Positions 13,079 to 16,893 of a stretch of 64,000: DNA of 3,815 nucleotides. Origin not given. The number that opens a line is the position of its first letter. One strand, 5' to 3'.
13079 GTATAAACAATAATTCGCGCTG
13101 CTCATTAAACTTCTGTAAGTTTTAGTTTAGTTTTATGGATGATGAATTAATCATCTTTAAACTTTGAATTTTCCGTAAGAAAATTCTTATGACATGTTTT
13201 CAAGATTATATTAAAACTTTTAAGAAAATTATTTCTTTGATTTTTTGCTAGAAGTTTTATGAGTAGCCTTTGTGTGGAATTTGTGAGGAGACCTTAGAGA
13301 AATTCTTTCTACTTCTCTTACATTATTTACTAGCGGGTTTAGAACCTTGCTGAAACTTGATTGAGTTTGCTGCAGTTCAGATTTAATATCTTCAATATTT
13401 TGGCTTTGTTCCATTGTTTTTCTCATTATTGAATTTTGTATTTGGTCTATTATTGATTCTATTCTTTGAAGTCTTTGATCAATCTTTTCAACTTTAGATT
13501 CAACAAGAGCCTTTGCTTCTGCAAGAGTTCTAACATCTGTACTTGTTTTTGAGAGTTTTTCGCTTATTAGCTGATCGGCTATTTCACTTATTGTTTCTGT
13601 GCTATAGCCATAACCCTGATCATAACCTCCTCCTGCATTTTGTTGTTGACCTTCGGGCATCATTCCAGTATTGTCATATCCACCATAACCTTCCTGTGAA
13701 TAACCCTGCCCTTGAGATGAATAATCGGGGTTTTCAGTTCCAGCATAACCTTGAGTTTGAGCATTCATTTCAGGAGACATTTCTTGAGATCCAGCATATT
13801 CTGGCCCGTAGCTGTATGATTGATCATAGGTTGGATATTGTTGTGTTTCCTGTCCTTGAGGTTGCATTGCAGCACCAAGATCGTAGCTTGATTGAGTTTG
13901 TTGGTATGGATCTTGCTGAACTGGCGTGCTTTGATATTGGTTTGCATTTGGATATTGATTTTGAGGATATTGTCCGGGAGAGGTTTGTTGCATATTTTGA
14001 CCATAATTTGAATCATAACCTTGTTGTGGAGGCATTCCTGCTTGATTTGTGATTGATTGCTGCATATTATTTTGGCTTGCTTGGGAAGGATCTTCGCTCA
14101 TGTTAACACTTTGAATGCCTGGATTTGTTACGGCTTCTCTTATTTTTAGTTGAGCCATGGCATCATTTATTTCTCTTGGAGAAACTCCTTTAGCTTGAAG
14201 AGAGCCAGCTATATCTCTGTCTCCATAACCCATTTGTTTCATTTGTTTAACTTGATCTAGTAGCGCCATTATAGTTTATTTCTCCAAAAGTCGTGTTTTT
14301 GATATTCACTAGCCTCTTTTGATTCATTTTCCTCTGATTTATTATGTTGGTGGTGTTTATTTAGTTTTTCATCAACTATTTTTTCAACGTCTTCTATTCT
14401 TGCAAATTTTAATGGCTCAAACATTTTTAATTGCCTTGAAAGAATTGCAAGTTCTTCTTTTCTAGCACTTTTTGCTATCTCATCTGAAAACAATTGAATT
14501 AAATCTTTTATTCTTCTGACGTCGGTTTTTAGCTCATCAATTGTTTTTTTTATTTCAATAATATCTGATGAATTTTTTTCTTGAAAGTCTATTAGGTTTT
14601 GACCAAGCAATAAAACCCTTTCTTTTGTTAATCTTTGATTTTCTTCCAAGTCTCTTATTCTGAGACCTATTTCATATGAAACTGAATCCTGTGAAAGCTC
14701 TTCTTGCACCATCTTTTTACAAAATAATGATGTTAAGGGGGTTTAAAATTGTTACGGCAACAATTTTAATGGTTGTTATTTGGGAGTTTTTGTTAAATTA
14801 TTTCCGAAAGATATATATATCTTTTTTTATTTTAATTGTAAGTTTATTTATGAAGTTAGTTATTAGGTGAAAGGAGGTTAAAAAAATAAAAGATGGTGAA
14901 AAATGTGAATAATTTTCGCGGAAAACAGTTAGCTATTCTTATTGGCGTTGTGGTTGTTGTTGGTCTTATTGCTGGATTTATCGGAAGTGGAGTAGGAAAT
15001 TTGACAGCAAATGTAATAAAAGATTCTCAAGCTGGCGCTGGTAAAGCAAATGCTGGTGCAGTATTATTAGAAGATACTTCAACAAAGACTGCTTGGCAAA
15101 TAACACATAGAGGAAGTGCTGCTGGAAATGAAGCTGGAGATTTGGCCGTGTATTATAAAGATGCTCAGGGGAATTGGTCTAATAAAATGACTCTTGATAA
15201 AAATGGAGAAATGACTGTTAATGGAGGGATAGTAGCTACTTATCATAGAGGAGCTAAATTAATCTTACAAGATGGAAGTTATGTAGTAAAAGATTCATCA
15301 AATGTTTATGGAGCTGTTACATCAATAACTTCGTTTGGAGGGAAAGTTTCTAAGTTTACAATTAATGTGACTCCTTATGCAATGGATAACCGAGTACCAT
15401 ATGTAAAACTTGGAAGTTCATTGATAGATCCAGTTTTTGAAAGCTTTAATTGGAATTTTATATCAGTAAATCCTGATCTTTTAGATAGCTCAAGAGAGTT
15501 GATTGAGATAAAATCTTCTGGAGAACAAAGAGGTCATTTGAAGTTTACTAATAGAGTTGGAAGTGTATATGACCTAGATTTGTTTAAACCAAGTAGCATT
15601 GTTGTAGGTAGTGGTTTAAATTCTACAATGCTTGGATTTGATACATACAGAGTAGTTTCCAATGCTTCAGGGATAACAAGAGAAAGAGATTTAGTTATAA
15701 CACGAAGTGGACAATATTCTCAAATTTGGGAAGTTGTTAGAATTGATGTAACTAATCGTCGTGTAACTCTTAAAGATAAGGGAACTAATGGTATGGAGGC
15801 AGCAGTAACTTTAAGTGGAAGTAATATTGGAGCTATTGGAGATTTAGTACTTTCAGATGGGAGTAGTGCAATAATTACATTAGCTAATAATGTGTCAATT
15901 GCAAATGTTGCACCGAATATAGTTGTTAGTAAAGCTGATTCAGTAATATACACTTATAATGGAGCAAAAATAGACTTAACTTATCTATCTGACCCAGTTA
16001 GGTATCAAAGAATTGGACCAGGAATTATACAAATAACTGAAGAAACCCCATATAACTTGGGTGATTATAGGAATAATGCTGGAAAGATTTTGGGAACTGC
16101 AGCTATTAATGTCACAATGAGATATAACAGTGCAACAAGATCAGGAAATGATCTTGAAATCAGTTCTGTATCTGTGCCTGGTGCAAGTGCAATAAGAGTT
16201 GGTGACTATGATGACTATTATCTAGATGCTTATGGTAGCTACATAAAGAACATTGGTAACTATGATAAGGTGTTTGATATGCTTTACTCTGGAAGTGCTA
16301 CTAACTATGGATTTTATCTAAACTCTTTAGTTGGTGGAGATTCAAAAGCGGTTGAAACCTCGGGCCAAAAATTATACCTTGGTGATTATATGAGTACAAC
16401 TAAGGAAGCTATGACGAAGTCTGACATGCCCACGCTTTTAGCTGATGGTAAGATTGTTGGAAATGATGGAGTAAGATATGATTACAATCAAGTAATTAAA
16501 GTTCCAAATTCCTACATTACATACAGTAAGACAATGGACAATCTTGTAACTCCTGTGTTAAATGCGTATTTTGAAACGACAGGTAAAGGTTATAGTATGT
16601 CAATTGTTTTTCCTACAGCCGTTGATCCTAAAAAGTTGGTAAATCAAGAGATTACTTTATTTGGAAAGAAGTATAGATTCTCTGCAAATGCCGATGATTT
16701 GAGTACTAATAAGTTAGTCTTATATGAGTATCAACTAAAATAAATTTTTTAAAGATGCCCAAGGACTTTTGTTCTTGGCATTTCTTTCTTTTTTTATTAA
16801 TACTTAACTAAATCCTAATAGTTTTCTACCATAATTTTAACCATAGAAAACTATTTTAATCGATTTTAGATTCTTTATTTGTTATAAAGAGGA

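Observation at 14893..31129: Self-contained type IV pilus-like locus with an atypical parts list (~16 kb)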

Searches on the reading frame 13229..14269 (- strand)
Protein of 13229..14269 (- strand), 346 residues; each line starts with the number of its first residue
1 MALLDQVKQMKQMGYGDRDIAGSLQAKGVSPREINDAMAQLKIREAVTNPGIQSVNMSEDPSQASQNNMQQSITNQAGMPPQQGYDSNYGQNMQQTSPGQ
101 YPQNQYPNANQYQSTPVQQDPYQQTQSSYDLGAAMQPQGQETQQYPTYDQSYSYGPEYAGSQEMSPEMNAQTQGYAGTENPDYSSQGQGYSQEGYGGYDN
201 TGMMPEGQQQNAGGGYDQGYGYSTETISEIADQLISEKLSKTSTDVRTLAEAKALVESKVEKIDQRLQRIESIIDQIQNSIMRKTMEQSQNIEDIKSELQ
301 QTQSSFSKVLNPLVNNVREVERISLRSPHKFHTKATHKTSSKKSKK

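Call 10: search_protein_families(library=pfam, proteins=[window:13229-14269:-], max_evalue=0.1)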
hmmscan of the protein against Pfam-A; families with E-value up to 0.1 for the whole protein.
window:13229-14269:- (346 aa): 7 families
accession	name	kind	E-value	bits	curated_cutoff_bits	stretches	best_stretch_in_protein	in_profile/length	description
PF18915.5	DUF5667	-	0.0024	18.7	27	1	247-301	39-95/99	Domain of unknown function (DUF5667)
PF24625.1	DUF7626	-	0.006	16.8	27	1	9-28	11-30/55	Domain of unknown function (DUF7626)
PF17111.11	PigL_N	-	0.015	15.1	27.2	1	234-305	133-204/209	Pigment biosynthesis cluster protein PigL N-terminal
PF02631.22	RecX_HTH2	-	0.019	15.6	26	1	13-38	17-42/42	RecX, second three-helix domain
PF09278.17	MerR-DNA-bind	-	0.048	14.7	25.4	1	245-278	30-63/65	MerR, DNA binding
PF06009.19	Laminin_II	-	0.071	13.6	33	0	235-309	36-109/138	Laminin Domain II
PF15460.11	SAS4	-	0.079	13.5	24.4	0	251-322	18-91/99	Something about silencing, SAS, complex subunit 4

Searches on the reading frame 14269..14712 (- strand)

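Call 10: search_protein_families(library=pfam, proteins=[window:14269-14712:-], max_evalue=0.1)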
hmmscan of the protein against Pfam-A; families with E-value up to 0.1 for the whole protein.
window:14269-14712:- (147 aa): 1 family
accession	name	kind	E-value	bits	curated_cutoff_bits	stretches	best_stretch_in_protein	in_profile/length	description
PF02319.26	E2F_TDP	-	0.026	14.7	25.7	1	36-73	8-45/65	E2F/DP family winged-helix DNA-binding domain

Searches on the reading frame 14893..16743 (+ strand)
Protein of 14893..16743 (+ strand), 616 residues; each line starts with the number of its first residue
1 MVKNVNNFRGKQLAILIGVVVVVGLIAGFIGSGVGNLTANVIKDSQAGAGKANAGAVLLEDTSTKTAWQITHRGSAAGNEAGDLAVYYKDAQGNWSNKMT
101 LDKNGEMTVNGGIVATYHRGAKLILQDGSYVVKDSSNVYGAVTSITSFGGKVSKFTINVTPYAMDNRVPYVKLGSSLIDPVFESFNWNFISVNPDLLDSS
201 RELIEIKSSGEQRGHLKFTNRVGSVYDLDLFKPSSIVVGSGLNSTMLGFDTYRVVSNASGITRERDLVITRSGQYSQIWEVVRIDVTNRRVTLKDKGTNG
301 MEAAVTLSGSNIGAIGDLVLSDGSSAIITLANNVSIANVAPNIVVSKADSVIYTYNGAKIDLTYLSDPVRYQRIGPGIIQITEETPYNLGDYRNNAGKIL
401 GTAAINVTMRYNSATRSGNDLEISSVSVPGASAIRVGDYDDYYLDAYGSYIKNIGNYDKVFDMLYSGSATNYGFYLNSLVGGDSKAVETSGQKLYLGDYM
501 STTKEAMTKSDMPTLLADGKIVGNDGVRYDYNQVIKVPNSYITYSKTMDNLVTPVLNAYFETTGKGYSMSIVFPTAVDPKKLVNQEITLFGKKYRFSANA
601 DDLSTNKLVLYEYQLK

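Call 4: search_protein_families(library=pfam, proteins=[window:14893-16743:+], max_evalue=0.1)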
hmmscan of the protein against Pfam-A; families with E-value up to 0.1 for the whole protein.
window:14893-16743:+ (616 aa): 0 families

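Call 5: search_protein_families(library=ncbifam, proteins=[window:14893-16743:+], max_evalue=0.1)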
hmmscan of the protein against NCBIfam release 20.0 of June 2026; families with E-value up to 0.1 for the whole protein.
window:14893-16743:+ (616 aa): 1 family
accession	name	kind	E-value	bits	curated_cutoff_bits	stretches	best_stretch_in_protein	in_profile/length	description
NF007304.0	PRK09784.1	equivalog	0.0016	17.5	812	1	408-462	107-155/418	YccE family protein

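Call 44: search_solved_structures(query=window:14893-16743:+, max_evalue=1)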
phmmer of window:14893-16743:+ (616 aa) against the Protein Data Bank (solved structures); distinct sequences matched with E-value up to 1: 0.
